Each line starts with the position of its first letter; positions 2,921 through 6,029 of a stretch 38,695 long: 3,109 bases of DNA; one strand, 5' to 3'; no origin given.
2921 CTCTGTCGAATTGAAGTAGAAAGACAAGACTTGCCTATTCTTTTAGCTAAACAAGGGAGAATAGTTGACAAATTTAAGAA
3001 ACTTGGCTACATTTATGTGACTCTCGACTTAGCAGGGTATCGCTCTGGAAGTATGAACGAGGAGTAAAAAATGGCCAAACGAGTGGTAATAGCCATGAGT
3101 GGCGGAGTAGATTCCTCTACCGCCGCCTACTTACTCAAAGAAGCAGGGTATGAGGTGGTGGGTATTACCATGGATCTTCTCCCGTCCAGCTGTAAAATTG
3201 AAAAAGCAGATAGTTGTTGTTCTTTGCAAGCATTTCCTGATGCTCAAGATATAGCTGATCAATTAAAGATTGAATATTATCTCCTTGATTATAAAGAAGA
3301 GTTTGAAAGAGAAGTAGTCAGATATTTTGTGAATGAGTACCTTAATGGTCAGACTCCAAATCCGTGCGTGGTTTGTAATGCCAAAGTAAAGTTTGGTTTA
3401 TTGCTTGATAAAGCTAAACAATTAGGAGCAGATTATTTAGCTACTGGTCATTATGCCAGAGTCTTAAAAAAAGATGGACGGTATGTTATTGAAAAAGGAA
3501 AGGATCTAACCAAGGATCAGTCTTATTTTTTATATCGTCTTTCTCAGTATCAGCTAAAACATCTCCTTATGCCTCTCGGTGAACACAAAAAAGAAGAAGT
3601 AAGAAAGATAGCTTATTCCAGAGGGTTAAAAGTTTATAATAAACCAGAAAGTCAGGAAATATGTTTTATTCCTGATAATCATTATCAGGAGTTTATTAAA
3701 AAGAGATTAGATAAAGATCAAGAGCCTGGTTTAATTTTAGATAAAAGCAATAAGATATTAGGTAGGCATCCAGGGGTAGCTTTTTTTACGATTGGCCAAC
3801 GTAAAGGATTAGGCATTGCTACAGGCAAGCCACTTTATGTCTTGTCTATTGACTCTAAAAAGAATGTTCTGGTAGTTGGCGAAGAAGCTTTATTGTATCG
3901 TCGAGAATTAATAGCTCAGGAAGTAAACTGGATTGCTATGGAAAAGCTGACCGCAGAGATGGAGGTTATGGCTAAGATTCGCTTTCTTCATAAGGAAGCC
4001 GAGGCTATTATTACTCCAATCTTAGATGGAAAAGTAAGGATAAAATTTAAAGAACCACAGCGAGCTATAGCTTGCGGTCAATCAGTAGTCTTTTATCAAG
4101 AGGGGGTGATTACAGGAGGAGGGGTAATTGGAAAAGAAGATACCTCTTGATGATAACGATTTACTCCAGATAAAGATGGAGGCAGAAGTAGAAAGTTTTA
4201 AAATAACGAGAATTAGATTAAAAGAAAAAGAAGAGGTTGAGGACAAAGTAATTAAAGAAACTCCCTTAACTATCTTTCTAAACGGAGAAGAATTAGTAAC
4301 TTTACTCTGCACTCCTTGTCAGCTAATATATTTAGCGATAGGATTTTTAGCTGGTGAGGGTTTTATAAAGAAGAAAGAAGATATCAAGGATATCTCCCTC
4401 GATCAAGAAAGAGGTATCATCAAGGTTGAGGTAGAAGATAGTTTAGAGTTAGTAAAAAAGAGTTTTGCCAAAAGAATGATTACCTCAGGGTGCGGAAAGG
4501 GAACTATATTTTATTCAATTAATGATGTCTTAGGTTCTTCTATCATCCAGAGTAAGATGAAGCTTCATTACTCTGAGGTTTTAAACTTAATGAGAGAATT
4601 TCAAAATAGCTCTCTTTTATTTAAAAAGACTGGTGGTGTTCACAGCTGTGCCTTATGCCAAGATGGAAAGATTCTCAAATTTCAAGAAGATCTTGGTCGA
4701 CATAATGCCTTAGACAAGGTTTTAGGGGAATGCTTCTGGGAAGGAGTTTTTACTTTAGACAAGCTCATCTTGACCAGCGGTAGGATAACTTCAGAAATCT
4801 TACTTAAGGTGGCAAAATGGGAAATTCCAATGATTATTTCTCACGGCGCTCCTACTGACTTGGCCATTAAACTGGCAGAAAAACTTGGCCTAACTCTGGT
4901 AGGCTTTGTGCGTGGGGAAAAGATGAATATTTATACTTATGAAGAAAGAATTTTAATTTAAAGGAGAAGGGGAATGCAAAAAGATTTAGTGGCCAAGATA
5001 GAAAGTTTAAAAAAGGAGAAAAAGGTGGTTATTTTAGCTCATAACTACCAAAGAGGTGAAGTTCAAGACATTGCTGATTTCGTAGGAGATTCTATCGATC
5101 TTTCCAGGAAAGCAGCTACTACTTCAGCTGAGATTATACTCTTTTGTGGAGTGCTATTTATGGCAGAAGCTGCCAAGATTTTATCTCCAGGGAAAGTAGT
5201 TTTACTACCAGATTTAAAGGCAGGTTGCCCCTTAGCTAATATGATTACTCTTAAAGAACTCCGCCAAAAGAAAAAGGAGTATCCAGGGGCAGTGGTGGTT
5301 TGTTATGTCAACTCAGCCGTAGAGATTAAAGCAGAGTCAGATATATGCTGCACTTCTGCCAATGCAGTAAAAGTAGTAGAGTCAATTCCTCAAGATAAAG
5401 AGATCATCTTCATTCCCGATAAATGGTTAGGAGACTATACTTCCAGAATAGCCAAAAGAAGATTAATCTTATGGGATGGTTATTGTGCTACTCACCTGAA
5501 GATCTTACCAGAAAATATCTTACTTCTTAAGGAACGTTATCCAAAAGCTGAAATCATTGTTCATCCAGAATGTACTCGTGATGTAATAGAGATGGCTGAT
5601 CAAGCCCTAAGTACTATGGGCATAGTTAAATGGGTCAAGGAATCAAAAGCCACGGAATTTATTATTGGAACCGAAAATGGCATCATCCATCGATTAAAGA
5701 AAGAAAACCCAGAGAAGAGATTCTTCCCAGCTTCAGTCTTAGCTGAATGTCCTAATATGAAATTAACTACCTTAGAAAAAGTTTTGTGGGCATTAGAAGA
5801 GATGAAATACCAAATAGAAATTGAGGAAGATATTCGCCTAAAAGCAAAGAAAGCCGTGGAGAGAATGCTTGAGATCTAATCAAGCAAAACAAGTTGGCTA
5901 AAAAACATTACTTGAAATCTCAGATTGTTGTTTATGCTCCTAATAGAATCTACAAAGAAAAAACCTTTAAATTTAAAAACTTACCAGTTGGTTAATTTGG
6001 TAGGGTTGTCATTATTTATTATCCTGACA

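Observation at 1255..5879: Co-directional cluster of five Fe-S/sulfur-transfer enzymes: BioB-like radical SAM, LarE-like, MnmA, FdhD, NadA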

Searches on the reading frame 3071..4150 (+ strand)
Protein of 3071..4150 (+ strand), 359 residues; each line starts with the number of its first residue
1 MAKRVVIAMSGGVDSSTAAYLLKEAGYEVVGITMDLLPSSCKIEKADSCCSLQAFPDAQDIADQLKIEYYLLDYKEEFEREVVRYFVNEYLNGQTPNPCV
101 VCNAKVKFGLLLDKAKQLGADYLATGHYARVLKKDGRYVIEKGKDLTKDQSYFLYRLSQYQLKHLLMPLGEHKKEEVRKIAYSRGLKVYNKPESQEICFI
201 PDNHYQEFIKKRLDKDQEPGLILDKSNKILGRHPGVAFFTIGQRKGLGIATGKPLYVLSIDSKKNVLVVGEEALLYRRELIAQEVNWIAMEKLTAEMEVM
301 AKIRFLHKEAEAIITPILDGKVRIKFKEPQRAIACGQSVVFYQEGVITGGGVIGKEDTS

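Call 3: search_protein_families(library=pfam, proteins=[window:3071-4150:+])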
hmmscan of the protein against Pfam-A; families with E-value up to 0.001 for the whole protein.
window:3071-4150:+ (359 aa): 7 families
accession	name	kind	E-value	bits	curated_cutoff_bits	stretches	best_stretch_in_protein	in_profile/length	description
PF03054.22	tRNA_Me_trans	-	1.6e-77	260.2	20.6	1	3-201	1-201/202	tRNA methyl transferase HUP domain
PF20259.3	tRNA_Me_trans_M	-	1.2e-19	70.1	27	1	206-271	1-66/66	tRNA methyl transferase PRC-barrel domain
PF20258.4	tRNA_Me_trans_C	-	9.4e-18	64.8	20.6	1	277-353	1-77/77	Aminomethyltransferase beta-barrel domain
PF00764.25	Arginosuc_synth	-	5.7e-05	23.7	27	1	4-83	1-70/162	Arginosuccinate synthase N-terminal HUP domain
PF02540.23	NAD_synthase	-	6.8e-05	22.6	21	1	2-75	18-82/242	NAD synthase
PF06508.19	QueC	-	0.00029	20.8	22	1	5-35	2-32/210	Queuosine biosynthesis protein QueC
PF02568.20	ThiI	-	0.00058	20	20.5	0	3-53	4-56/197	Thiamine biosynthesis protein (ThiI)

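Call 4: search_protein_families(library=ncbifam, proteins=[window:3071-4150:+])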
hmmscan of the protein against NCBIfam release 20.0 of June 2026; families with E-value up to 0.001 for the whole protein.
window:3071-4150:+ (359 aa): 18 families
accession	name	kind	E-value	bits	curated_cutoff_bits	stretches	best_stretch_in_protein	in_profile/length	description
NF001138.1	PRK00143.1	equivalog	3.2e-134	447.2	284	1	4-353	1-345/345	tRNA 2-thiouridine(34) synthase MnmA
TIGR00420.1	trmU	equivalog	8.2e-112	373.5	236.95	1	3-353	1-351/351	tRNA 2-thiouridine(34) synthase MnmA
NF011258.0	PRK14664.1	equivalog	1.1e-82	278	680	1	2-354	5-346/362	tRNA 2-thiouridine(34) synthase MnmA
NF011259.0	PRK14665.1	equivalog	3e-78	263.3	364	1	3-353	6-358/360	tRNA 2-thiouridine(34) synthase MnmA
NF010587.0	PRK13980.1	equivalog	4e-06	26.2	255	1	2-75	31-95/267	NAD+ synthase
TIGR00268.2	TIGR00268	equivalog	5.1e-06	25.9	150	0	3-76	14-78/259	ATP-dependent sacrificial sulfur transferase LarE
NF010392.0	PRK13820.1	equivalog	1.4e-05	24.3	512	1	2-84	2-74/395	argininosuccinate synthase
TIGR00552.1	nadE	equivalog_domain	6.4e-05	22.3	63.65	1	2-79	22-91/251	NAD(+) synthase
TIGR00884.1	guaA_Cterm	equivalog_domain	0.00017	21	338.75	0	3-25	17-39/310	glutamine-hydrolyzing GMP synthase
TIGR00364.1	TIGR00364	equivalog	0.00018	21.1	150.3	1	6-36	2-32/201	7-cyano-7-deazaguanine synthase QueC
NF047749.1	tRNAThiolNcsA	equivalog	0.00022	20.4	500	1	4-128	55-171/322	tRNA 2-thiolation protein NcsA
NF001770.0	PRK00509.1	equivalog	0.00023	20.3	334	1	2-36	4-39/401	argininosuccinate synthase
TIGR00032.1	argG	equivalog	0.00027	20.4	268.2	1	4-36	1-33/394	argininosuccinate synthase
NF049949.1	tRNAsynTtuAPyrococ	equivalog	0.00027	20.2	450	0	3-36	48-81/292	tRNA-5-methyluridine(54) 2-sulfurtransferase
TIGR02432.1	lysidine_TilS_N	equivalog_domain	0.00048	20.1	93.6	0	4-27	1-24/189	tRNA lysidine(34) synthetase TilS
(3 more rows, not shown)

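Call 42: search_solved_structures(query=window:3071-4150:+, show_alignments=2, max_evalue=1e-20)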
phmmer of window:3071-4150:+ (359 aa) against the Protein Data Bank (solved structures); distinct sequences matched with E-value up to 1e-20: 4.
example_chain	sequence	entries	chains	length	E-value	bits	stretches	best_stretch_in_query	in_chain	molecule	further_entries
9hln_A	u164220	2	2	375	3e-75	256.7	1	3-354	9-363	tRNA-specific 2-thiouridylase MnmA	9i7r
2der_A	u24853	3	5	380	7.2e-75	255.4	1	2-354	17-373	tRNA-specific 2-thiouridylase mnmA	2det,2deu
9hlv_A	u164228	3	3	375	1.4e-73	251.2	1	3-354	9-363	tRNA-specific 2-thiouridylase MnmA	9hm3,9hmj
2hma_A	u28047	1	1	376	1.4e-73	251.2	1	3-354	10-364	Probable tRNA (5-methylaminomethyl-2-thiouridylate)-methyltransferase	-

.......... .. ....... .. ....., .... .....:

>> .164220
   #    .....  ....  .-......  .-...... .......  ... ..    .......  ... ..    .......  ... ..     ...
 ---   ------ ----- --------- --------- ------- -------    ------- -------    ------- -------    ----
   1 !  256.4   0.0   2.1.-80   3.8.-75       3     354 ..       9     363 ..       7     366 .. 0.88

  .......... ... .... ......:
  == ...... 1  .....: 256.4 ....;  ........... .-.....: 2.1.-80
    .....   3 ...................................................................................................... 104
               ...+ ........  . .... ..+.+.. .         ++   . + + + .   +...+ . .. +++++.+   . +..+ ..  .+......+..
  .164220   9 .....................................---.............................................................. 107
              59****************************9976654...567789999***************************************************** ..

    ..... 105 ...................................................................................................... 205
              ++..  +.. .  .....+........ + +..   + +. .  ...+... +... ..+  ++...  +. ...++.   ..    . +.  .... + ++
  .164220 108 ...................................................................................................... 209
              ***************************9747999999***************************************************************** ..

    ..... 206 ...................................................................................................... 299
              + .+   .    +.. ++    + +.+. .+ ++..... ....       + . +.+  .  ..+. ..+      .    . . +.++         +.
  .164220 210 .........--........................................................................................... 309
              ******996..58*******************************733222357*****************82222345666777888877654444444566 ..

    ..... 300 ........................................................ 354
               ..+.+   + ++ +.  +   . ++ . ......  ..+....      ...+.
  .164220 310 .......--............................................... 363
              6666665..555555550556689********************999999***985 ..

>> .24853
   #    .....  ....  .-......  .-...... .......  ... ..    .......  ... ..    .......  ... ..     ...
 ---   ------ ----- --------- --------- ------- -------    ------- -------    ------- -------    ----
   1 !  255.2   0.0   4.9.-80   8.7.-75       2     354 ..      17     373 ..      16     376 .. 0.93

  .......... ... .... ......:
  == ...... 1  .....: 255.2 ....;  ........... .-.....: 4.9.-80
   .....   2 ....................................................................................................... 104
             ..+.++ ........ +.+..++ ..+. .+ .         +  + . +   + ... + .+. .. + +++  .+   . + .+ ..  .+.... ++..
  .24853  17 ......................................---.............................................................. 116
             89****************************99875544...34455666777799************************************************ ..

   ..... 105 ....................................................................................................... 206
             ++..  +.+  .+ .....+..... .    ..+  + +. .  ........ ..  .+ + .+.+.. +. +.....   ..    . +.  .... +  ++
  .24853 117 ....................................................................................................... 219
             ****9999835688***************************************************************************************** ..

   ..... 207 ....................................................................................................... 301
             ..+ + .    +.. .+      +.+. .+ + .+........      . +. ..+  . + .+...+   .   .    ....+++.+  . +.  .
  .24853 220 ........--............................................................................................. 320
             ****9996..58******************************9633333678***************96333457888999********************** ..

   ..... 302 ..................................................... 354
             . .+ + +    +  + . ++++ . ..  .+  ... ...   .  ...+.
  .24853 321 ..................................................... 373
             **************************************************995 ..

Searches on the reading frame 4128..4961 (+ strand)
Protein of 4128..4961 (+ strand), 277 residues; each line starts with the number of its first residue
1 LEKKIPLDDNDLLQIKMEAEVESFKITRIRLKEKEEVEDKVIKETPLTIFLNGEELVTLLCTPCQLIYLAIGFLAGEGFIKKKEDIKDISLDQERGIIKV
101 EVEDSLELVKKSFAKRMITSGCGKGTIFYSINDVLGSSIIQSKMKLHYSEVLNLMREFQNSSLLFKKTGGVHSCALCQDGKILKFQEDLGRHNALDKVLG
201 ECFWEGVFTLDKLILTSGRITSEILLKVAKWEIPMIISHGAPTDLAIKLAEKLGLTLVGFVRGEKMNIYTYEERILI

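Call 3: search_protein_families(library=pfam, proteins=[window:4128-4961:+])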
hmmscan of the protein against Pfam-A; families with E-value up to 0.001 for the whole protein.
window:4128-4961:+ (277 aa): 1 family
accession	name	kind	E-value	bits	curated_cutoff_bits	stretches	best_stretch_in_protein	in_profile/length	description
PF02634.21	FdhD-NarQ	-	1.7e-80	270.6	27.2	1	42-275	1-236/237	FdhD/NarQ family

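Call 4: search_protein_families(library=ncbifam, proteins=[window:4128-4961:+])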
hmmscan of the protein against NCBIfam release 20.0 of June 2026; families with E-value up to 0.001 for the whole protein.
window:4128-4961:+ (277 aa): 2 families
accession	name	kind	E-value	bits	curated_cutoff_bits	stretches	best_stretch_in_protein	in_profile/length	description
TIGR00129.1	fdhD_narQ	equivalog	1.5e-67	227.5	140.9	1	37-275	1-235/237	formate dehydrogenase accessory sulfurtransferase FdhD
NF001943.0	PRK00724.1-2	equivalog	3.4e-66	223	269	1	19-275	3-272/274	formate dehydrogenase accessory sulfurtransferase FdhD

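Call 43: search_solved_structures(query=window:4128-4961:+, show_alignments=1, max_evalue=1e-10)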
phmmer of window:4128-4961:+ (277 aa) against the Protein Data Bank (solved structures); distinct sequences matched with E-value up to 1e-10: 2.
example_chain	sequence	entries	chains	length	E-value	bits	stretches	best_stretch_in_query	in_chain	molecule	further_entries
2pw9_A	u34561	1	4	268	7.6e-38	133.6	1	28-276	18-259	Putative formate dehydrogenase accessory protein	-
4pde_A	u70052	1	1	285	7.3e-24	87.8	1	38-275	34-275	Protein FdhD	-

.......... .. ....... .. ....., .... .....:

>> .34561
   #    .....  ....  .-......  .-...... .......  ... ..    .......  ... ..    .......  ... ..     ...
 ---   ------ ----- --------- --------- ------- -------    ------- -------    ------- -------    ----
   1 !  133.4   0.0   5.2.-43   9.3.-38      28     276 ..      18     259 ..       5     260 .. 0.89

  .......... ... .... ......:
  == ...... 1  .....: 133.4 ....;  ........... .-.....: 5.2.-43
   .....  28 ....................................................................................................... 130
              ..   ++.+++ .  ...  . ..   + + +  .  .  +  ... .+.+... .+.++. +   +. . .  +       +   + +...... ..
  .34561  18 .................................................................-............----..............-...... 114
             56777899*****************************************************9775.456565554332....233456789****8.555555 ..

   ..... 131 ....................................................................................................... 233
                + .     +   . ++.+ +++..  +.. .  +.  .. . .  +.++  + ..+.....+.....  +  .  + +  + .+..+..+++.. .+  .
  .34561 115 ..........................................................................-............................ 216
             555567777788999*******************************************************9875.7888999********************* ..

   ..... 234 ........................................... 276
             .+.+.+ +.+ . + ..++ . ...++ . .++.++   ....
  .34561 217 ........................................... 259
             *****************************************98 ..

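Call 52: find_related_loci(query=window:4176-4961:+, collection=metagenome_contigs, flank=8000)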
Query window:4176-4961:+ (261 aa) in metagenome_contigs; peptide patterns used: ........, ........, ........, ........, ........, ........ (x = any residue, [..] = any of these).
338 stretches matched a pattern; 1 encode a relative of the query (tblastn E <= 1e-3); 1 distinct loci.
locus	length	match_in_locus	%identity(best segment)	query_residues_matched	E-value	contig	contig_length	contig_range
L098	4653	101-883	99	1-261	2e-178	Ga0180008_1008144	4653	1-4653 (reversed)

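Call 57: search_protein_representatives(protein=window:4176-4961:+)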
Query: 261 residues. Proteins with E-value up to 0.001 (for the whole library): 8567; up to 1e-10: 5576; up to 1e-30: 928. The best 150 are listed.
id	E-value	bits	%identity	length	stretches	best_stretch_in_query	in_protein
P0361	9.8e-77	274.1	52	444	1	15-260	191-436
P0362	4.3e-74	265.5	48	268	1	8-259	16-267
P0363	1.6e-72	260.3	49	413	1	9-259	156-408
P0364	2.6e-71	256.4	49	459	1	9-258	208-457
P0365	4.8e-71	255.5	47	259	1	5-259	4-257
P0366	1.8e-70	253.6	45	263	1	8-260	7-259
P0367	3.3e-68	246.2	46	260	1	6-259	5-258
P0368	4.3e-68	245.8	45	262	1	5-255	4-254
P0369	1.0e-67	244.6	47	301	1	12-260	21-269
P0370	9.2e-67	241.5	43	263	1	12-260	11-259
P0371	9.4e-67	241.4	48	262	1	19-259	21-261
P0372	1.5e-66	240.7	45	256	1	6-261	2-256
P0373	5.9e-66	238.8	49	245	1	5-260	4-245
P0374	6.2e-66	238.8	47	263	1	8-259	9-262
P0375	6.7e-66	238.6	47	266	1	1-260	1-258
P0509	1.9e-51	191.3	46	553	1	8-259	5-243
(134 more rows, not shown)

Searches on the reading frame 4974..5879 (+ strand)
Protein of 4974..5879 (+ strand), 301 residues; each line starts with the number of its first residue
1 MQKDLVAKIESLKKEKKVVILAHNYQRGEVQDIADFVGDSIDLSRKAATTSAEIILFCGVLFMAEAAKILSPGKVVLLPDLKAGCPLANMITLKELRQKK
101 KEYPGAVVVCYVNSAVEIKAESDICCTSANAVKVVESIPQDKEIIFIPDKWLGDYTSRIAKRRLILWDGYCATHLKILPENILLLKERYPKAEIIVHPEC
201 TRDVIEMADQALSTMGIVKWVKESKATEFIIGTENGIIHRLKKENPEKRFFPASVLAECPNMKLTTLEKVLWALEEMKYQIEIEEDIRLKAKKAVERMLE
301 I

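Call 3: search_protein_families(library=pfam, proteins=[window:4974-5879:+])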
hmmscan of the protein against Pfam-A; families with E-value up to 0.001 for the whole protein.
window:4974-5879:+ (301 aa): 1 family
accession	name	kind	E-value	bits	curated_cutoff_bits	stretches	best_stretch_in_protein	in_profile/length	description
PF02445.21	NadA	-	1e-122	409.3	27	1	8-300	2-295/295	Quinolinate synthetase A protein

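Call 4: search_protein_families(library=ncbifam, proteins=[window:4974-5879:+])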
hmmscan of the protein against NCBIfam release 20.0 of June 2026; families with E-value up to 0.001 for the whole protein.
window:4974-5879:+ (301 aa): 4 families
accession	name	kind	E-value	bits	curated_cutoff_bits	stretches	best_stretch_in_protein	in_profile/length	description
NF006878.0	PRK09375.1-2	equivalog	3.5e-130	433.5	294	1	2-301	3-304/306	quinolinate synthase NadA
TIGR00550.1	nadA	equivalog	2.1e-108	362.2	262.9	1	3-301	4-308/309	quinolinate synthase NadA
NF006884.0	PRK09375.2-5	equivalog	5.6e-56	190.1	691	2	5-158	72-247/426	quinolinate synthase NadA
NF006882.0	PRK09375.2-3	equivalog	1.6e-21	76.5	561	2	15-155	71-228/447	quinolinate synthase NadA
